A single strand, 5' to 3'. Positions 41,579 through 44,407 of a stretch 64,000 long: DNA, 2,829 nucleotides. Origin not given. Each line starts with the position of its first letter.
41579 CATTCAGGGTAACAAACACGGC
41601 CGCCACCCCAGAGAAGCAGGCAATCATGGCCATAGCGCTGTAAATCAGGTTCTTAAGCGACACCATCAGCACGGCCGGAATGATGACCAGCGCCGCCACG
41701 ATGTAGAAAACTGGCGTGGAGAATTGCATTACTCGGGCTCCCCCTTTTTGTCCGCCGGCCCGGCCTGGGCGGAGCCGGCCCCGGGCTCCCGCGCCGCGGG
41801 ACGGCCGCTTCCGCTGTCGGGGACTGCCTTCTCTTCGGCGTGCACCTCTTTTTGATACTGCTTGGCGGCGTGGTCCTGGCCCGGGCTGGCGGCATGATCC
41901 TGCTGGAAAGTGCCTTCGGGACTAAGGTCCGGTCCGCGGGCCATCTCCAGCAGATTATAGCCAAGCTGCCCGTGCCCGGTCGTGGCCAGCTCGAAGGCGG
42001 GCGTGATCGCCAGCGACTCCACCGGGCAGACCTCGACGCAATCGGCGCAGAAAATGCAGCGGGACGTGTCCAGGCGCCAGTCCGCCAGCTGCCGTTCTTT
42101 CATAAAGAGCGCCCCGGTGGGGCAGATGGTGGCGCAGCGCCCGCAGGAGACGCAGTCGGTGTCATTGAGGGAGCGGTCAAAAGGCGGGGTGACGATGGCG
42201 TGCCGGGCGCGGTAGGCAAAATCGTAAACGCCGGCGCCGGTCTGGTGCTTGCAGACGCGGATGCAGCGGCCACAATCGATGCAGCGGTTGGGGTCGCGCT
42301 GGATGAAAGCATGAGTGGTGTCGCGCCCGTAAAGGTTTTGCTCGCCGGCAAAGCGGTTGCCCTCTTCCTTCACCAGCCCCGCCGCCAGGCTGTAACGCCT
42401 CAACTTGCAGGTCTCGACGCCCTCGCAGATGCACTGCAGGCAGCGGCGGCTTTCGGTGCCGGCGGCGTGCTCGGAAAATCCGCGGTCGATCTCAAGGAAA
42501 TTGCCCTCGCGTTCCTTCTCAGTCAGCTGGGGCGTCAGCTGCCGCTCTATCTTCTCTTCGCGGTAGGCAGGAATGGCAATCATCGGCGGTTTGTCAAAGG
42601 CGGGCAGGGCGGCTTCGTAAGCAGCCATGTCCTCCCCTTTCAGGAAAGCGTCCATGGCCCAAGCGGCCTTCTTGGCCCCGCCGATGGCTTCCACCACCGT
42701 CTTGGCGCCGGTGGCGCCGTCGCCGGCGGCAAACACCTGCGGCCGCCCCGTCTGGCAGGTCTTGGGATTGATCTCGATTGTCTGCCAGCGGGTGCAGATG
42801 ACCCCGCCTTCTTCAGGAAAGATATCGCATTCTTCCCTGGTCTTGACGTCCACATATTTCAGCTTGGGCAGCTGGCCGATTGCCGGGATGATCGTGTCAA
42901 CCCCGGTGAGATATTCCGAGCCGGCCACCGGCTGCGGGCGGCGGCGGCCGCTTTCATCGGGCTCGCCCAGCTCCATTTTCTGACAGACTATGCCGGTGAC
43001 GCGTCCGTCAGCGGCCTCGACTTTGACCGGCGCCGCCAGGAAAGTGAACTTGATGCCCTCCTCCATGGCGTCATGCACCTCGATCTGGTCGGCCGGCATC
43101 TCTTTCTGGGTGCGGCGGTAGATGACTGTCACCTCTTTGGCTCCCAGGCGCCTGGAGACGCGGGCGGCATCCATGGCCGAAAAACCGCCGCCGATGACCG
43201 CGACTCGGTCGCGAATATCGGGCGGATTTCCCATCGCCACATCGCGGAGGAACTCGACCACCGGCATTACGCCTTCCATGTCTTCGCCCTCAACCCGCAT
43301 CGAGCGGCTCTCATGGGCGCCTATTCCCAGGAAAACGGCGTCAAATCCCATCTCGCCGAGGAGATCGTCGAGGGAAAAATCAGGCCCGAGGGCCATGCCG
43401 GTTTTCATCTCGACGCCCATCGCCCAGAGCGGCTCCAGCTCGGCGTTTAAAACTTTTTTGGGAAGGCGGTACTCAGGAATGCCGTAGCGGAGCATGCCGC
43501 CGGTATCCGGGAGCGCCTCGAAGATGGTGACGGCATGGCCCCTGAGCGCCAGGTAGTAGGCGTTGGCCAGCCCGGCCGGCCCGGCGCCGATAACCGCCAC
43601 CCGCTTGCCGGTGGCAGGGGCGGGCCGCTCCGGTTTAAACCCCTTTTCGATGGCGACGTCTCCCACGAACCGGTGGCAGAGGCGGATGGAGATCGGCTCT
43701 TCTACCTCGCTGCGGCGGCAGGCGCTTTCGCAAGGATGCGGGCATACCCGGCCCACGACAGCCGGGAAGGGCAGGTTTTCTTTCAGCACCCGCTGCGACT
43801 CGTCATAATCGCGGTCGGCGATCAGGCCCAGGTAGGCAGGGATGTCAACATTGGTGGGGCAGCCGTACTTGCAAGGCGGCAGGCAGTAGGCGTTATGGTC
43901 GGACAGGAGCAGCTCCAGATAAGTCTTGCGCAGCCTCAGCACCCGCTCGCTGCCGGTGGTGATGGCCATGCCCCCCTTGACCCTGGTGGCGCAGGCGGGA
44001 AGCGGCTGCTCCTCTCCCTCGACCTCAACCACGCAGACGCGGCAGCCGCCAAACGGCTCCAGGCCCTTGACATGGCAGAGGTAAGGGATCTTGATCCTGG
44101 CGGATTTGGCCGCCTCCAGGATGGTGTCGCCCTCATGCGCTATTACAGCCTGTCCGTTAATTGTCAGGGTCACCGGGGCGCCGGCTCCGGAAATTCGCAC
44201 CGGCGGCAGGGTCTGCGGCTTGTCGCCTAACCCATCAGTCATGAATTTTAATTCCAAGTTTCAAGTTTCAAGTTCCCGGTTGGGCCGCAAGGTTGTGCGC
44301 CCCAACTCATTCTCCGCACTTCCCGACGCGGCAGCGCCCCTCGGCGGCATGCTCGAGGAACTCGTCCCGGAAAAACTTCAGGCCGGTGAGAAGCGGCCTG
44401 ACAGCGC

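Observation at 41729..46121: nuoI is split in two by a ~4.2 kb in-frame cassette encoding NuoE/F-like and [2Fe-2S]/GltD-like modules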

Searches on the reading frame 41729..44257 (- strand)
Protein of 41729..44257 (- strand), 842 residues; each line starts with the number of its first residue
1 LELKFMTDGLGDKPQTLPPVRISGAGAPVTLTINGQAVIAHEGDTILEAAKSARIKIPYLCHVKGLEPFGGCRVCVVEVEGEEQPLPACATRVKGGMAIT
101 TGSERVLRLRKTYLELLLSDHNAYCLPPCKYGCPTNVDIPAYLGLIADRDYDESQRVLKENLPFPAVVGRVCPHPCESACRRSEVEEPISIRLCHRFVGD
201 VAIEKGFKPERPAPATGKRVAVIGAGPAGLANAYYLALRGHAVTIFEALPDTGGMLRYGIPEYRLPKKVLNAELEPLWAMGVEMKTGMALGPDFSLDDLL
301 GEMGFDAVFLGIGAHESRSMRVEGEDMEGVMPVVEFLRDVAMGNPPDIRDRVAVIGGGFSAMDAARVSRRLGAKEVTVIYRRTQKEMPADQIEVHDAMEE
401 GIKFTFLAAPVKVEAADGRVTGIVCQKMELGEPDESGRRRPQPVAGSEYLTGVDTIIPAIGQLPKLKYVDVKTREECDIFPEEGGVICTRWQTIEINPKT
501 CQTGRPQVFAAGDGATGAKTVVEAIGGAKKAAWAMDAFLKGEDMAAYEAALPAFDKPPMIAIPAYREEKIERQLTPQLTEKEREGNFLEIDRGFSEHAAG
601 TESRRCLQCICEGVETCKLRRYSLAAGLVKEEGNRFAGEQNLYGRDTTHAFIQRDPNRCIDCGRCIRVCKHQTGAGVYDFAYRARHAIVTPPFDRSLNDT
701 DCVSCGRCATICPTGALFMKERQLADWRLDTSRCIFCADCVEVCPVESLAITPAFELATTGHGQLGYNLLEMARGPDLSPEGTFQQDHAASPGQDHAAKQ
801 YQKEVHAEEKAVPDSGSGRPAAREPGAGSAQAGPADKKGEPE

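Call 3: search_protein_families(library=pfam, proteins=[window:41729-44257:-], max_evalue=0.01)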
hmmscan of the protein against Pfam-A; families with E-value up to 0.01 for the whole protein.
window:41729-44257:- (842 aa): 29 families (the best 25 are shown)
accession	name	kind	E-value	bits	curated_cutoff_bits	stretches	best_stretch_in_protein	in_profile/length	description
PF07992.20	Pyr_redox_2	-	8.7e-27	94.7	26.1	1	219-526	2-289/291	Pyridine nucleotide-disulphide oxidoreductase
PF13510.11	Fer2_4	-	1.6e-19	70.1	22.8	1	27-103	2-81/82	2Fe-2S iron-sulfur cluster binding domain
PF14691.11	Fer4_20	-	2.3e-19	69.7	25.8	1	125-206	27-112/113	Dihydroprymidine dehydrogenase domain II, 4Fe-4S cluster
PF00070.33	Pyr_redox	-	9.1e-12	45.8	22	1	351-425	1-79/82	Pyridine nucleotide-disulphide oxidoreductase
PF00037.32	Fer4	-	7.5e-11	41.8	21.1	3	698-717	4-23/24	4Fe-4S binding domain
PF12838.12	Fer4_7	-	1.9e-10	41.5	27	1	702-747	2-51/52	4Fe-4S dicluster domain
PF13450.12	NAD_binding_8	-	4.8e-10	40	21.9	1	222-256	1-35/68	NAD(P)-binding Rossmann-like domain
PF12837.12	Fer4_6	-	1.1e-09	38.2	25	2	651-672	1-22/24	4Fe-4S binding domain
PF13237.11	Fer4_10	-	4.4e-09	36.6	25.5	3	698-745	5-53/53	4Fe-4S dicluster domain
PF14697.11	Fer4_21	-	7.4e-09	36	35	1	698-747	4-55/59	4Fe-4S dicluster domain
PF13187.11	Fer4_9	-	1.3e-08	35.1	27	1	701-746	1-49/52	4Fe-4S dicluster domain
PF01266.30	DAO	-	3.6e-08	33.8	27.9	1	219-253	1-35/353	FAD dependent oxidoreductase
PF00111.32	Fer2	-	1e-07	32.2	21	1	32-93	2-76/77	2Fe-2S iron-sulfur cluster binding domain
PF22117.2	Fer4_Nqo3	-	7.9e-07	29.6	27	1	651-717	3-66/67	NADH-quinone oxidoreductase subunit 3, ferredoxin-like domain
PF13738.12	Pyr_redox_3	-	8.7e-07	28.9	30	1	349-387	164-201/305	Pyridine nucleotide-disulphide oxidoreductase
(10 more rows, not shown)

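Call 4: search_protein_families(library=ncbifam, proteins=[window:41729-44257:-], max_evalue=0.01)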
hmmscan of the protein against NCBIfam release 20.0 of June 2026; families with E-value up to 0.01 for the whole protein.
window:41729-44257:- (842 aa): 152 families (the best 25 are shown)
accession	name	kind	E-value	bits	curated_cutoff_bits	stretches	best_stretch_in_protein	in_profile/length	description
NF009454.0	PRK12814.1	equivalog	6.5e-187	622.8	916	1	29-674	4-633/657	putative NADPH-dependent glutamate synthase small subunit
NF009410.0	PRK12771.1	subfamily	9.2e-151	503.2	516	2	125-618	46-521/566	NAD(P)-binding protein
NF009414.0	PRK12778.1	equivalog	5.1e-112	375.5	1103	1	127-540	337-750/752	bifunctional dihydroorotate dehydrogenase B NAD binding subunit/NADPH-dependent glutamate synthase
TIGR01316.1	gltA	equivalog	2.2e-100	336.6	471.75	1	127-539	36-449/449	NADPH-dependent glutamate synthase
TIGR03315.1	Se_ygfK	equivalog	9.5e-94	314.6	835.3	1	125-612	443-891/1012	putative selenate reductase subunit YgfK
NF010590.0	PRK13984.1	equivalog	2e-89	300.4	946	2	129-542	198-609/611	putative oxidoreductase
TIGR01318.1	gltD_gamma_fam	subfamily_domain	7.7e-87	291.8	482.95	1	127-539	48-465/467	glutamate synthase, small subunit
NF009408.0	PRK12769.1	equivalog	4e-85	286.3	1003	1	129-541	236-653/659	formate-dependent uric acid utilization protein AegA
NF009413.0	PRK12775.1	equivalog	1.2e-84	284.8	1895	1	127-541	339-756/1006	putative trifunctional 2-polyprenylphenol hydroxylase/glutamate synthase subunit beta/ferritin domain-containing protein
NF009415.0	PRK12779.1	equivalog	3.3e-77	260.3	1519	1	130-535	211-622/944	putative bifunctional glutamate synthase subunit beta/2-polyprenylphenol hydroxylase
NF009451.0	PRK12809.1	equivalog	3.6e-71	240.3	1154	1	119-537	207-632/639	formate-dependent uric acid utilization protein YgfT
NF009409.0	PRK12770.1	subfamily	6.4e-67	226.1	343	1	208-542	9-353/360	putative glutamate synthase subunit beta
TIGR01317.1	GOGAT_sm_gam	subfamily_domain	3.9e-59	200.8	447.7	1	126-543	49-482/485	glutamate synthase small subunit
NF040763.1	FeFe_hydrog_A6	exception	2.1e-57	194.8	765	2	29-127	1-99/571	NADH-dependent [FeFe] hydrogenase, group A6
NF005745.0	PRK07569.1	equivalog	1e-50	172.3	333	2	29-125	4-100/238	bidirectional hydrogenase complex protein HoxU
TIGR01971.1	NuoI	subfamily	4.4e-18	65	113.05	2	694-768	36-117/121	NADH-quinone oxidoreductase, chain I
NF004537.0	PRK05888.1-3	equivalog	3.1e-15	56.3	163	1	720-808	101-186/204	NADH-quinone oxidoreductase subunit NuoI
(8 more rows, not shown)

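Call 6: search_solved_structures(query=window:41729-44257:-, max_evalue=0.001, show_alignments=0)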
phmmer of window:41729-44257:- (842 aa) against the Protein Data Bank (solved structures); distinct sequences matched with E-value up to 0.001: 162 (the best 60 are shown).
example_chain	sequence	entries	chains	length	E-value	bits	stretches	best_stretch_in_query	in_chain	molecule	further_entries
9bov_A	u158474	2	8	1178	3.2e-184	617.7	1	30-738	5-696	Molybdopterin oxidoreductase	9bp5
8oh5_C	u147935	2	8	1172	2.8e-175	588.1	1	29-725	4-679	Formate dehydrogenase-O, major subunit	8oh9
9n5u_A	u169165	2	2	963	2.8e-155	522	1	28-744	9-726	NfnA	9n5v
4ylf_B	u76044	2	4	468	1.9e-82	281.1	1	128-542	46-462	Dihydropyrimidine dehydrogenase subunit A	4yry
5jca_L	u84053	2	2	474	1.3e-81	278.3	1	127-541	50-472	NADH-dependent Ferredoxin:NADP Oxidoreductase (NfnI) subunit alpha | NADH-dependent Ferredoxin:NADP Oxidoreductase subunit alpha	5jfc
5vj7_A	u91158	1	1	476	6.5e-72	246.2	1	127-540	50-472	Oxidoreductase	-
2vdc_G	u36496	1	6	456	1.9e-58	201.7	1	126-545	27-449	GLUTAMATE SYNTHASE [NADPH] SMALL CHAIN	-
6s6s_G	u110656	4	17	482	6.5e-58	199.9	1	126-545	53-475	Glutamate synthase [NADPH] small chain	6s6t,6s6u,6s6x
7mfm_I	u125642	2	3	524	1.1e-42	149.5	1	131-378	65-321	Glutamate synthase (NADPH) small chain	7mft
1gt8_A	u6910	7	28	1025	3.8e-41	144.4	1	127-556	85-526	DIHYDROPYRIMIDINE DEHYDROGENASE | Dihydropyrimidine dehydrogenase [NADP(+)]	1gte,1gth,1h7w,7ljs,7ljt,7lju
1h7x_A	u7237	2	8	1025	3.8e-41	144.4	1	127-556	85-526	DIHYDROPYRIMIDINE DEHYDROGENASE | Dihydropyrimidine dehydrogenase [NADP(+)]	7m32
7m31_A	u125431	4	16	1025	3.8e-41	144.4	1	127-556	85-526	Dihydropyrimidine dehydrogenase [NADP(+)]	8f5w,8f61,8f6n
8a6t_A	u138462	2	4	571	8.9e-39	136.6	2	29-127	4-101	Electron bifurcating hydrogenase subunit HydA1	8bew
7q4v_A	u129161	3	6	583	1.8e-32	115.7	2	29-126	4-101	Iron hydrogenase HydA1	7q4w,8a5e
7t2r_A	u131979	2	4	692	2.2e-32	115.4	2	29-128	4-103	NiFe hydrogenase subunit A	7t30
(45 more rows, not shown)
